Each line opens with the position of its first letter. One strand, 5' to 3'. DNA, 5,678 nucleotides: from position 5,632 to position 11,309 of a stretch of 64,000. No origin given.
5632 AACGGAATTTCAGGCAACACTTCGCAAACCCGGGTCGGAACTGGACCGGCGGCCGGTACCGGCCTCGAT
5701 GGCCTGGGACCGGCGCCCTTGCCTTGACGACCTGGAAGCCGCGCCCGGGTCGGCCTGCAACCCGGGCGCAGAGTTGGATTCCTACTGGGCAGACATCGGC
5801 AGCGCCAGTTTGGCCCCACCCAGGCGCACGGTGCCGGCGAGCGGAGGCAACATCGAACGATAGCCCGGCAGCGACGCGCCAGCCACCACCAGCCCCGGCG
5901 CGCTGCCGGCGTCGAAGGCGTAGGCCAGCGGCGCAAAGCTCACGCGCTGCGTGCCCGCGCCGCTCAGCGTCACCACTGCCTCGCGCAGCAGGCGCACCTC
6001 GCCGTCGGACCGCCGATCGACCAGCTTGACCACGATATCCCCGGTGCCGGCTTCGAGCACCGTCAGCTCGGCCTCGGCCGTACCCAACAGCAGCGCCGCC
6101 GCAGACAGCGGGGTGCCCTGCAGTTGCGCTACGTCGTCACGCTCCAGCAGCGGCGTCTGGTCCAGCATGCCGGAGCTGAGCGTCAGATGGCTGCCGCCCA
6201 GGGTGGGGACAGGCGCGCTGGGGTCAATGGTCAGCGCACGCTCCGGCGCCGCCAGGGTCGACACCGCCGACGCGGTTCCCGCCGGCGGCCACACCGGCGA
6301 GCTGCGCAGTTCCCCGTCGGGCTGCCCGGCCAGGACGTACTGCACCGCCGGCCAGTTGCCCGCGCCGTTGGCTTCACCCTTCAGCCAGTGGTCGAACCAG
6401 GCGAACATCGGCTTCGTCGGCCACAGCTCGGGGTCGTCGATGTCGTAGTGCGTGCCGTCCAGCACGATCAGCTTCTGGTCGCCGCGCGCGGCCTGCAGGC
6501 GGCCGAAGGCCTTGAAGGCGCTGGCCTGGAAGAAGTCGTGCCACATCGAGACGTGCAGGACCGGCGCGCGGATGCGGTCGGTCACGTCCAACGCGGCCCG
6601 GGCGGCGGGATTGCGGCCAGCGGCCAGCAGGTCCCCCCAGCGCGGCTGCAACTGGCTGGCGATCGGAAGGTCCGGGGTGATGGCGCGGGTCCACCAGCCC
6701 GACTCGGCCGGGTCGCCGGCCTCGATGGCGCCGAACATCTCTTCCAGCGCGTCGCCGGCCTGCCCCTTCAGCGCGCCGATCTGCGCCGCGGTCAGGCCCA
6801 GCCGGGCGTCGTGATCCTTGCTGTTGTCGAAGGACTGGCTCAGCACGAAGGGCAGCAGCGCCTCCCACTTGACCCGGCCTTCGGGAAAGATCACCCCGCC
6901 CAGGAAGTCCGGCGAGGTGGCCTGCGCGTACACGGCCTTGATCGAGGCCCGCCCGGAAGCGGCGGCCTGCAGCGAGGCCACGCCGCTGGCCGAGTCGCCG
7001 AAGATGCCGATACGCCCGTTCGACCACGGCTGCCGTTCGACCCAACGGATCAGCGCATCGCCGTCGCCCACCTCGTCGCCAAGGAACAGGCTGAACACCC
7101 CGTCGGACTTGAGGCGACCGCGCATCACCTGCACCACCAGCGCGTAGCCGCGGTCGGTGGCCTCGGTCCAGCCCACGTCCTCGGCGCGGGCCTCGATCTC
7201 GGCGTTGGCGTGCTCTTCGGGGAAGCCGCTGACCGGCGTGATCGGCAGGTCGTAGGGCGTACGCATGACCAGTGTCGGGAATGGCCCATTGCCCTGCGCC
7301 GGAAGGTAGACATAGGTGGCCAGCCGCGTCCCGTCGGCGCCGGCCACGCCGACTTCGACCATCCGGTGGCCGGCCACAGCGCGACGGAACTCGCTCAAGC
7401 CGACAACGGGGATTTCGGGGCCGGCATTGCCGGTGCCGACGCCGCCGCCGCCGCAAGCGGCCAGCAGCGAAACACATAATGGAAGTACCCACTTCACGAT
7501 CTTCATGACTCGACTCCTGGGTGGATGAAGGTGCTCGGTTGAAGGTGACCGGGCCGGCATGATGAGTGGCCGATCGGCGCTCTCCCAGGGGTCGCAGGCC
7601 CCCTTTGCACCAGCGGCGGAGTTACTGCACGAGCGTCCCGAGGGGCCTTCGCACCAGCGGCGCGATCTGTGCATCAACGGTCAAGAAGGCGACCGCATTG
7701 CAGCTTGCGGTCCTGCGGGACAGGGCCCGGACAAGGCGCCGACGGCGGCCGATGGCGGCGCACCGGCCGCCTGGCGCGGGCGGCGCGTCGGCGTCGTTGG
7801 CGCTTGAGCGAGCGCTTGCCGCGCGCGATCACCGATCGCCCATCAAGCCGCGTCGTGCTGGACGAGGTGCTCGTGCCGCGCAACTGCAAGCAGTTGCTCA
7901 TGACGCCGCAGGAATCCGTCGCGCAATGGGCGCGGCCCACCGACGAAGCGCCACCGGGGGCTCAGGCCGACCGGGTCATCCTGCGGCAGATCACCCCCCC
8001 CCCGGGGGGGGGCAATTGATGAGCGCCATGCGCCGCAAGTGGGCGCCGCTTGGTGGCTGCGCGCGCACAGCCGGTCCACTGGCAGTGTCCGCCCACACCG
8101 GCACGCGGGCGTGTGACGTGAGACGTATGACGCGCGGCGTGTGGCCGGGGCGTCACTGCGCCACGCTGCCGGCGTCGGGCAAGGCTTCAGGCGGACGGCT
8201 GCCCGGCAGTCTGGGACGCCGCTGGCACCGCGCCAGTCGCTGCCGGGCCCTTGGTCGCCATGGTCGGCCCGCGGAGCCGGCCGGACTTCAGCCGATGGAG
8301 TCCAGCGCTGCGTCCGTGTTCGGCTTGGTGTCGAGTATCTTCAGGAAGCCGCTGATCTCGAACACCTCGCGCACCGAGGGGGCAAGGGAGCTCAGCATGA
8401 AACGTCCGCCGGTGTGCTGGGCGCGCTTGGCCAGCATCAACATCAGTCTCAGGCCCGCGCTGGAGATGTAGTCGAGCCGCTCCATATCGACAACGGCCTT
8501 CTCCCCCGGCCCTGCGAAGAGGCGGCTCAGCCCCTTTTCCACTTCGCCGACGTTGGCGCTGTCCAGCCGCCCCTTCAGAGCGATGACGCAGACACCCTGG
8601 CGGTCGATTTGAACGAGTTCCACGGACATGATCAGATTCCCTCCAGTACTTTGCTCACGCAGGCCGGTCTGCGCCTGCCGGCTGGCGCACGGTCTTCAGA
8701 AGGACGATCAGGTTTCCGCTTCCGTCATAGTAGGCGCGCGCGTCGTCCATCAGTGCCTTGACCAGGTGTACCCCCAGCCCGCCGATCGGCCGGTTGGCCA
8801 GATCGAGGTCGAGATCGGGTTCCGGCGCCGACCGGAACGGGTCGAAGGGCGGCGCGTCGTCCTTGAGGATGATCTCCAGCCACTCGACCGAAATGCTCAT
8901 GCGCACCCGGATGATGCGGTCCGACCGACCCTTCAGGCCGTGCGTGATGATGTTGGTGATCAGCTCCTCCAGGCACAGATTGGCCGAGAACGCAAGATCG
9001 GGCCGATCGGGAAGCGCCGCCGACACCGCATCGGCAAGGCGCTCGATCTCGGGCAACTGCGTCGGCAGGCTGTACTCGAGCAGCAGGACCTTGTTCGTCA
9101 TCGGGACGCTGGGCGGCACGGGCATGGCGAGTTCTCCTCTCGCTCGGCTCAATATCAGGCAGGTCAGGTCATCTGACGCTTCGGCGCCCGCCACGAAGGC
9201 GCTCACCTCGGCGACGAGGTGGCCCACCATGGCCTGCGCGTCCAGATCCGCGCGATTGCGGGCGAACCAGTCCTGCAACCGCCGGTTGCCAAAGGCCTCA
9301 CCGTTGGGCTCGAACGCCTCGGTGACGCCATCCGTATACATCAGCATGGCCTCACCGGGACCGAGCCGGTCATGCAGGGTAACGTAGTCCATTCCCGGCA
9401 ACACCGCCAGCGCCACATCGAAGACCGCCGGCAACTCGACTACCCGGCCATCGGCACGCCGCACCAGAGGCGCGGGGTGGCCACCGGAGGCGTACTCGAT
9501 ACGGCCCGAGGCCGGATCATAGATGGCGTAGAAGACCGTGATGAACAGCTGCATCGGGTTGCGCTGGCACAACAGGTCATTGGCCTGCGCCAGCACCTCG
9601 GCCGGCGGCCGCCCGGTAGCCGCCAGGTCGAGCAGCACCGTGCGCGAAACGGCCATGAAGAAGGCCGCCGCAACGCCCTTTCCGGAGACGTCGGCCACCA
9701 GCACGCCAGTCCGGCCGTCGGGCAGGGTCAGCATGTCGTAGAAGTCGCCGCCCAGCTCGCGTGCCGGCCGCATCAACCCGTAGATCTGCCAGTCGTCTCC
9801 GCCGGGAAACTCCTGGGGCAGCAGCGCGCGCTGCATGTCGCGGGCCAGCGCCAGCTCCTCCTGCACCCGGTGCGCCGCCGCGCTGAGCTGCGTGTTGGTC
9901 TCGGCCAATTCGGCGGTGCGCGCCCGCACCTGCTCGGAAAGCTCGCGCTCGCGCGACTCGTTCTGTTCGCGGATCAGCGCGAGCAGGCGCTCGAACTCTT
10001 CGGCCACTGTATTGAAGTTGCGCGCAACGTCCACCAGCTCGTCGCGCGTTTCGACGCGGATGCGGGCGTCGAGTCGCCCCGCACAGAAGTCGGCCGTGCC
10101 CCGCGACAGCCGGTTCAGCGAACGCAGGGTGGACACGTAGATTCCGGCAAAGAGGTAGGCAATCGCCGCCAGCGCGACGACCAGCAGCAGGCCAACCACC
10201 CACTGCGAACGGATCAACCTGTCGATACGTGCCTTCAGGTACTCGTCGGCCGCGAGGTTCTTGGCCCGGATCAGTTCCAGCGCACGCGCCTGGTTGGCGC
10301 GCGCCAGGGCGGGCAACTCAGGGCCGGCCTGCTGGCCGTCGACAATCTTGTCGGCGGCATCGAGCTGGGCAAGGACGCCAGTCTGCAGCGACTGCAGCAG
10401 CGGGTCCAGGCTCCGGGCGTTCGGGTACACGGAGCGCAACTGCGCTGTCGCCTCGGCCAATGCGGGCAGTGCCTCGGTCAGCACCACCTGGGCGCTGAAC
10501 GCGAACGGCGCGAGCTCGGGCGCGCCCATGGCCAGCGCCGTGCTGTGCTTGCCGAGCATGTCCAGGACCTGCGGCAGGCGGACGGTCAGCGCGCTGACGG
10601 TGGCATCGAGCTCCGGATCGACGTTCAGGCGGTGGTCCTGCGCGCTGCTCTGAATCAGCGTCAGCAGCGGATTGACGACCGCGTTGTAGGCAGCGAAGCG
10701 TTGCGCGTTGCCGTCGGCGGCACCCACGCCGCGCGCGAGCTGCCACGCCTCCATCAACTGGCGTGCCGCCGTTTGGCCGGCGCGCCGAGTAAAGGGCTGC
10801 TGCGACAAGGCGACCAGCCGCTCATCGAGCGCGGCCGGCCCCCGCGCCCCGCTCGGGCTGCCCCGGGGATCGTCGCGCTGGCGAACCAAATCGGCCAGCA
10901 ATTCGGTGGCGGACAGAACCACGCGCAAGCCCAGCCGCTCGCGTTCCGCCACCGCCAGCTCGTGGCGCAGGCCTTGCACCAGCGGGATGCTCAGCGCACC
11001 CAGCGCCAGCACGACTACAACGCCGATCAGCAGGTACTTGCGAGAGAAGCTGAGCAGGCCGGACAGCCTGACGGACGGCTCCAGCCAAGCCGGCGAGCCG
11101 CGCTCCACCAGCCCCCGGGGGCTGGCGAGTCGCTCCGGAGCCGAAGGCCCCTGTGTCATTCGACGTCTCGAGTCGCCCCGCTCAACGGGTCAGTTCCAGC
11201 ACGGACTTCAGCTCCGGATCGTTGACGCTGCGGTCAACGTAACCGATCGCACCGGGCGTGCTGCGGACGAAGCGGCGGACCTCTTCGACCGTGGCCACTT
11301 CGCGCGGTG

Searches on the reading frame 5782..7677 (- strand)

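Call 64: search_protein_families(library=pfam, proteins=[window:5782-7677:-], max_evalue=0.0001)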
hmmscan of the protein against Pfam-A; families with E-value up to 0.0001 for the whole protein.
window:5782-7677:- (631 aa): 2 families
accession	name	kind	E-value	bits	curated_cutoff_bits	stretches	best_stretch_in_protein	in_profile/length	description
PF02129.25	Peptidase_S15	-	1.2e-42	146.9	23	1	115-411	1-261/262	X-Pro dipeptidyl-peptidase (S15 family)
PF08530.16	PepX_C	-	2.6e-07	31.2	22.5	1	437-611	1-189/217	X-Pro dipeptidyl-peptidase C-terminal non-catalytic domain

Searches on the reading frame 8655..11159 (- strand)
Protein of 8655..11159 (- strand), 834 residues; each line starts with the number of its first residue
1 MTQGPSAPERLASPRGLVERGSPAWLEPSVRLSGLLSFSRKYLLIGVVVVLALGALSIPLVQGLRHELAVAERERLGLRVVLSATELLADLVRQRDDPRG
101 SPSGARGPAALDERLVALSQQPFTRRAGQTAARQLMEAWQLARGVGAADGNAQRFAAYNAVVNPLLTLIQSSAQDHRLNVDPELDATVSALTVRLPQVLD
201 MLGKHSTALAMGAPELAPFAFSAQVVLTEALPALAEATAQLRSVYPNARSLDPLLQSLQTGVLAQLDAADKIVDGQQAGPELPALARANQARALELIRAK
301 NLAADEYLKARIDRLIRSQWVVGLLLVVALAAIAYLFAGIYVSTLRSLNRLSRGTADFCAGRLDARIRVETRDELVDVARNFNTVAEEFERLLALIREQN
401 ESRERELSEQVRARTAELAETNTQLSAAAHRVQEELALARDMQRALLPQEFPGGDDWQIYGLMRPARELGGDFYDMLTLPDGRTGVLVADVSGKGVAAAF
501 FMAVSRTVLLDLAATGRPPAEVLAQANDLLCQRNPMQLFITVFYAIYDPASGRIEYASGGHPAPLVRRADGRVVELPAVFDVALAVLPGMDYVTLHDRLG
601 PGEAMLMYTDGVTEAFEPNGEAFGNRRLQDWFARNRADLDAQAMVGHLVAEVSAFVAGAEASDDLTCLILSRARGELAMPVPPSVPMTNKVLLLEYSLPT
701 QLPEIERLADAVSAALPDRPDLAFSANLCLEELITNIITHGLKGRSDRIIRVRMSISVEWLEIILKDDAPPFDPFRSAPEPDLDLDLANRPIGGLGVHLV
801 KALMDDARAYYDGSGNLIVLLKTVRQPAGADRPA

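Call 64: search_protein_families(library=pfam, proteins=[window:8655-11159:-], max_evalue=0.0001)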
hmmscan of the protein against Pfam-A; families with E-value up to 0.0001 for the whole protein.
window:8655-11159:- (834 aa): 3 families
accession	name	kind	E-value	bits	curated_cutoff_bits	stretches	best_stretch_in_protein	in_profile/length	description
PF07228.17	SpoIIE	-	4.6e-48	164.1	25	1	480-672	1-191/192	Stage II sporulation protein E (SpoIIE)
PF13581.12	HATPase_c_2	-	6e-19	68.7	27.4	1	698-820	4-125/127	Histidine kinase-like ATPase domain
PF00672.30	HAMP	-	8.3e-07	29.7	25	1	343-388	5-50/53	HAMP domain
